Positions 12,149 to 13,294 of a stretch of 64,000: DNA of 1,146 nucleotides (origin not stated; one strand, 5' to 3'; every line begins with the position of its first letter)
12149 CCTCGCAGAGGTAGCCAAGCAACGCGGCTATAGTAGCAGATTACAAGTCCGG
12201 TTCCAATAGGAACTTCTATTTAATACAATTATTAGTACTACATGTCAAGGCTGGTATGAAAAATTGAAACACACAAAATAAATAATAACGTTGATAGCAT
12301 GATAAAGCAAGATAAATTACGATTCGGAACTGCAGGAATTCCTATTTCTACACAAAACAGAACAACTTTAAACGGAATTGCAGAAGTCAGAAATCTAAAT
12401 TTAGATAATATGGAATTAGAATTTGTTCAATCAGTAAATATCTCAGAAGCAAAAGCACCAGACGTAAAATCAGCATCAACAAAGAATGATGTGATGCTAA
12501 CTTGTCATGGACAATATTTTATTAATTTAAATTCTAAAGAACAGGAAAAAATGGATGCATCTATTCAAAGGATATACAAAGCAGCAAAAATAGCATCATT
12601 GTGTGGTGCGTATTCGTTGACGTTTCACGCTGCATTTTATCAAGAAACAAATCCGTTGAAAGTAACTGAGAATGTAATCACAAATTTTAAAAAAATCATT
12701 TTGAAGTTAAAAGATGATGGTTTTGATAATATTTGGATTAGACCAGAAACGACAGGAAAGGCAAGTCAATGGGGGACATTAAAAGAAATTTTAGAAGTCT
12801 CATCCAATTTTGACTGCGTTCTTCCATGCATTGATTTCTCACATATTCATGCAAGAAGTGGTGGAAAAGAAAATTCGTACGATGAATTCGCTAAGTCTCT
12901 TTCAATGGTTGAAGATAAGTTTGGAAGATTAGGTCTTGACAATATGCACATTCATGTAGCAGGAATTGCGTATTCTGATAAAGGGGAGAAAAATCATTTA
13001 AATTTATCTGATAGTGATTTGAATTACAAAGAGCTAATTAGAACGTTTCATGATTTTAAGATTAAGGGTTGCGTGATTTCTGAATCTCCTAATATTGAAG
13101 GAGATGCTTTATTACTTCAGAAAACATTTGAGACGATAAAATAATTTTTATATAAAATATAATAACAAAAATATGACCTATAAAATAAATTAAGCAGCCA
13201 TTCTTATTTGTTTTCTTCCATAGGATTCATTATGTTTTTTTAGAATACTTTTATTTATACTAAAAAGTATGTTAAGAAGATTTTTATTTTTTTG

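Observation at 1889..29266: Nested 32-nt hairpin module I inside the element: five instances, one inverted relative to its host, one tandem pair with a triple compensatory stem change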

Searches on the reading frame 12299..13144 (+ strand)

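Call 16: search_protein_families(library=ncbifam, proteins=[window:12299-13144:+])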
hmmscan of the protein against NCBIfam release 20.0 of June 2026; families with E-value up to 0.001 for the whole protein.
window:12299-13144:+ (281 aa): 4 families
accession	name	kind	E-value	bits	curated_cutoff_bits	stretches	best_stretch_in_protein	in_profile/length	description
TIGR00587.1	nfo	subfamily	6e-11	42.1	129.65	1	57-256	56-253/279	deoxyribonuclease IV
NF002196.0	PRK01060.1-1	equivalog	8.4e-07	28.6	333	1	47-267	45-264/297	deoxyribonuclease IV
NF002197.0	PRK01060.1-2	equivalog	0.00022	20.5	376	1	52-225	56-232/289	deoxyribonuclease IV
NF002199.0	PRK01060.1-4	equivalog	0.00057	19.1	315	1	59-231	59-230/282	deoxyribonuclease IV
